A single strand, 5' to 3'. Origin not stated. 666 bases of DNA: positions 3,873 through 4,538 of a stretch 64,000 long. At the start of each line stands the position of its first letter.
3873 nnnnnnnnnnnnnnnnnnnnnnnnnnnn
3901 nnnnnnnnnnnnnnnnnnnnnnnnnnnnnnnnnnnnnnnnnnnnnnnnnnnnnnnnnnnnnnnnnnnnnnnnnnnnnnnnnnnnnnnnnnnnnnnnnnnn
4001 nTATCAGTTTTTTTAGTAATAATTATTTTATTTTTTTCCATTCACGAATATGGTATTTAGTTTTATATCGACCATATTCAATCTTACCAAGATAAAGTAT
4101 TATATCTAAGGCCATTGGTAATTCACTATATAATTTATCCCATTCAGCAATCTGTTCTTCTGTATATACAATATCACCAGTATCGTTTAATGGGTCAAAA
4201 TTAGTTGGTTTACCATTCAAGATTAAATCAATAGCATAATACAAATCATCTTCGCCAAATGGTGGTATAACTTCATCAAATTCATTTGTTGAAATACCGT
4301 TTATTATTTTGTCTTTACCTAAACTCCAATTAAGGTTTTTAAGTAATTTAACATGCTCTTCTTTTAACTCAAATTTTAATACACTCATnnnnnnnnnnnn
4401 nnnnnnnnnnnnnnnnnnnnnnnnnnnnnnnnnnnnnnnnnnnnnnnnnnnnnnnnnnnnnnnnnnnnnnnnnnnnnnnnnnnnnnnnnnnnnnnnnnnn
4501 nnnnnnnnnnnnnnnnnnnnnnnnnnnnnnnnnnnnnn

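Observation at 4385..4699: Minimal SET-domain (lysine methyltransferase) protein in a phage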

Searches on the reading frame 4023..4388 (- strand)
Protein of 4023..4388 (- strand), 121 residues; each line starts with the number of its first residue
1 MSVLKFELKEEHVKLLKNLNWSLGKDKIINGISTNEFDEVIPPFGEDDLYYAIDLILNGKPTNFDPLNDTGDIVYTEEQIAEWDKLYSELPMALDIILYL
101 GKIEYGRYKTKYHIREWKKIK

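Call 13: search_protein_families(library=pfam, proteins=[window:4023-4388:-], max_evalue=0.01)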
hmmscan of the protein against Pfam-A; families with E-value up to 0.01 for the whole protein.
window:4023-4388:- (121 aa): 0 families

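Call 14: search_protein_families(library=phrogs, proteins=[window:4023-4388:-], max_evalue=0.001)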
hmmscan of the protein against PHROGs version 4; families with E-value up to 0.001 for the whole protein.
window:4023-4388:- (121 aa): 0 families

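Call 40: find_homologous_proteins(query=window:4023-4388:-, max_evalue=0.001)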
Query window:4023-4388:- (121 aa): 219 proteins with E <= 0.001 among 244 candidates; the best 120 are listed.
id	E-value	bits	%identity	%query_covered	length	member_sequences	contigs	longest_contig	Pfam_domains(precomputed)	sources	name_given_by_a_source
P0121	3.7e-71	255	94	100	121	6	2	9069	-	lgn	-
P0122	2.4e-51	191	74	100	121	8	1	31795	-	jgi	jgi:hypothetical protein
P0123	6.8e-47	177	68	100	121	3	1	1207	-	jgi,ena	jgi:hypothetical protein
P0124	7.0e-45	170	68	99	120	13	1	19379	-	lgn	-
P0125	3.0e-44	168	65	100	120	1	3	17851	-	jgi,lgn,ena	jgi:hypothetical protein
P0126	9.8e-44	166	64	100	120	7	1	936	-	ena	-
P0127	1.3e-43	166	68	99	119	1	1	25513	-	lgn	-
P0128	1.4e-43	166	67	100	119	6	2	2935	-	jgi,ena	jgi:hypothetical protein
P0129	1.4e-43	166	64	100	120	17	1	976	-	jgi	jgi:hypothetical protein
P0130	4.2e-43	164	64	100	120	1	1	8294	-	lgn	-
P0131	6.7e-43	164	64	99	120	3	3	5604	-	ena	-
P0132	7.3e-43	164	67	99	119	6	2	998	-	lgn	-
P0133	3.1e-42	162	68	100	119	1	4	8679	-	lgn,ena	-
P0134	3.7e-42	161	65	99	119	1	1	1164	-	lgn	-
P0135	4.0e-42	161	65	98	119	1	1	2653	-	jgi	jgi:hypothetical protein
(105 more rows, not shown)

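Call 43: find_related_loci(query=A3, collection=viral_contigs, flank=3000)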
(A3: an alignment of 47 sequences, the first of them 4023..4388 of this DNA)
Query A3 (121 aa) in viral_contigs; peptide patterns used: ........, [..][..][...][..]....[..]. (x = any residue, [..] = any of these).
140 stretches matched a pattern; 68 encode a relative of the query (tblastn E <= 1e-3); 68 distinct loci.
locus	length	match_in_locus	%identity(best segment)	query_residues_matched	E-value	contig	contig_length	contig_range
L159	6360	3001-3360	63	1-121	6e-47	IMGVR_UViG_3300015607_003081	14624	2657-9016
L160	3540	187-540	63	1-120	2e-45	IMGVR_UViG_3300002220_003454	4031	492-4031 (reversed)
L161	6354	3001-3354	63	1-120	2e-45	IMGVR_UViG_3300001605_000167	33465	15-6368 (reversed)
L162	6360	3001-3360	58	1-121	1e-44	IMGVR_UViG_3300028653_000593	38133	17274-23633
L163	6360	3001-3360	58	1-121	1e-44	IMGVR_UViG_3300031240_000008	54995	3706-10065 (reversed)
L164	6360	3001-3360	58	1-121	1e-44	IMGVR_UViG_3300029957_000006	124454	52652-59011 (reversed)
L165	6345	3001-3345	65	1-117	1e-43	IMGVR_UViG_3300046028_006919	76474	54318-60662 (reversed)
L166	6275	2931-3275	65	1-117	1e-43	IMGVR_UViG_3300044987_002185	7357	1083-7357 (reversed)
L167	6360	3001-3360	61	1-121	2e-43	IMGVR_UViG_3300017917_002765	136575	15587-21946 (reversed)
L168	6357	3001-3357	61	1-120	1e-42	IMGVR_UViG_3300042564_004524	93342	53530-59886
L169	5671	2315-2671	60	1-120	9e-43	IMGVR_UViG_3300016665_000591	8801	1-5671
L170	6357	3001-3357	61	1-120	1e-42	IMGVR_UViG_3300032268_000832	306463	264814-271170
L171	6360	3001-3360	61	1-121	3e-42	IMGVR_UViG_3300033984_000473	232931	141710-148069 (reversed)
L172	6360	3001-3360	61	1-121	4e-42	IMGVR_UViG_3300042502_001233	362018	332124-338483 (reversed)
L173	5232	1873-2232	61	1-121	4e-42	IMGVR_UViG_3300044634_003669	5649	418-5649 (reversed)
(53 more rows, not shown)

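Call 54: predict_structure(alignment_id=A3)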
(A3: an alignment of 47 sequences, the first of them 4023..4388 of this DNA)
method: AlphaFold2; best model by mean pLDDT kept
length: 121 residues; sequences in the alignment: 47
mean_pLDDT: 77.9   pTM: 0.66
mean pLDDT of the five models: 77.9, 72.5, 72.2, 69.5, 65.5
residues with pLDDT >= 90: 25; 70-90: 58; 50-70: 38; < 50: 0
segments of 3 or more residues with pLDDT < 50: none
pLDDT, mean of each block of 10 residues (from residue 1): 86 85 58 54 74 82 61 79 89 90 92 86 81
secondary structure, 60 per line:
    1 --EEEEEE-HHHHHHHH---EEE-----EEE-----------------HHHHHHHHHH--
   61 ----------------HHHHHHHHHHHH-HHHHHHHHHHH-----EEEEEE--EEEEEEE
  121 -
elements in order: E3-8 H10-17 E21-23 E29-31 H49-58 H77-88 H90-100 E106-111 E114-120

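Call 67: fold_search(model_id=the predicted structure, library=pdb)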
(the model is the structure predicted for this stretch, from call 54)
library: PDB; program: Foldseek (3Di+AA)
matches with E <= 10: 56; with E <= 0.001: 0
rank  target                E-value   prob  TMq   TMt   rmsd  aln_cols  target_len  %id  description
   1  4krc_B                2.6e+00  0.06  0.19  0.14  12.0        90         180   17  Crystal Structure of Pho85-Pcl10-ATP-gamma-S Complex (released 2013-09-18)
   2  8gvb_H                4.6e+00  0.08  0.18  0.10   3.8        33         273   15  The complex between public TCR TD08 and HLA-A24 bound to HIV-1 Nef138-8 peptide (released 2022-10-19)
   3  7xqs_A                4.6e+00  0.04  0.20  0.10   7.7        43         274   16  The structure of FLA-K*00701/KP-CoV-9 (released 2023-11-08)
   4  9l4h_A                5.2e+00  0.05  0.18  0.10   7.9        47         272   11  Crystal structure of HLA-C*14:03 complexed with KIR2DL2 (released 2025-12-24)
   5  8xzv_I                5.6e+00  0.01  0.14  0.06  14.2       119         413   18  Architecture of the spinach plastid-encoded RNA polymerase (released 2024-12-04)
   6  1kpr_A                6.3e+00  0.07  0.19  0.10   3.4        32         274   16  The human non-classical major histocompatibility complex molecule HLA-E (released 2003-02-25)
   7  6ulr_A                6.7e+00  0.06  0.19  0.09   3.7        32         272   12  Molecular basis for tumor infiltrating TCR recognition of hotspot KRAS-G12D mutation (released 2020-05-27)
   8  1ce6_A                6.7e+00  0.06  0.19  0.09   3.6        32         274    9  MHC CLASS I H-2DB COMPLEXED WITH A SENDAI VIRUS NUCLEOPROTEIN PEPTIDE (released 1999-03-26)
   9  5deg_A                6.7e+00  0.06  0.18  0.09   3.6        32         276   16  Crystal structure of B*27:06 bound to the pVIPR peptide (released 2015-11-18)
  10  5t9j_A                6.7e+00  0.03  0.21  0.08  13.5        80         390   14  Crystal Structure of human GEN1 in complex with Holliday junction DNA in the upper interface (released 2016-09-21)
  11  7ow4_A                7.2e+00  0.06  0.18  0.09   3.7        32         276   12  Crystal structure of HLA-A*11:01 in complex with KRAS G12D peptide (VVVGADGVGK) (released 2022-07-20)
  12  5xmf_A                7.2e+00  0.06  0.18  0.09   3.7        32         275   12  Crystal structure of feline MHC class I for 2,1 angstrom (released 2017-12-13)
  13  7wj3_A                7.2e+00  0.06  0.20  0.10   7.3        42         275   12  Crystal structure of HLA-C*1402 complexed with 4-mer lipopeptide (released 2022-06-22)
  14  5vz5_A                7.2e+00  0.06  0.18  0.09   3.7        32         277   12  Crystal structure of an anaplastic lymphoma kinase-derived neuroblastoma tumor antigen bound to the Human Major Histoc (released 2018-03-21)
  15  8tqa_A                7.2e+00  0.04  0.19  0.10   7.8        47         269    8  Crystal structure of Fab.28.14.8 in complex with MHC-I (H2-Db) (released 2024-03-20)
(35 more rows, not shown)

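Call 71: search_protein_families(library=ncbifam, proteins=[window:4023-4388:-], max_evalue=0.01)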
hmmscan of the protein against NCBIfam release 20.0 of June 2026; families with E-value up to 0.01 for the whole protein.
window:4023-4388:- (121 aa): 0 families

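Call 72: search_protein_families(library=padloc, proteins=[window:4023-4388:-], max_evalue=0.01)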
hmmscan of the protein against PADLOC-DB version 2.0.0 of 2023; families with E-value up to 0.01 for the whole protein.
window:4023-4388:- (121 aa): 0 families
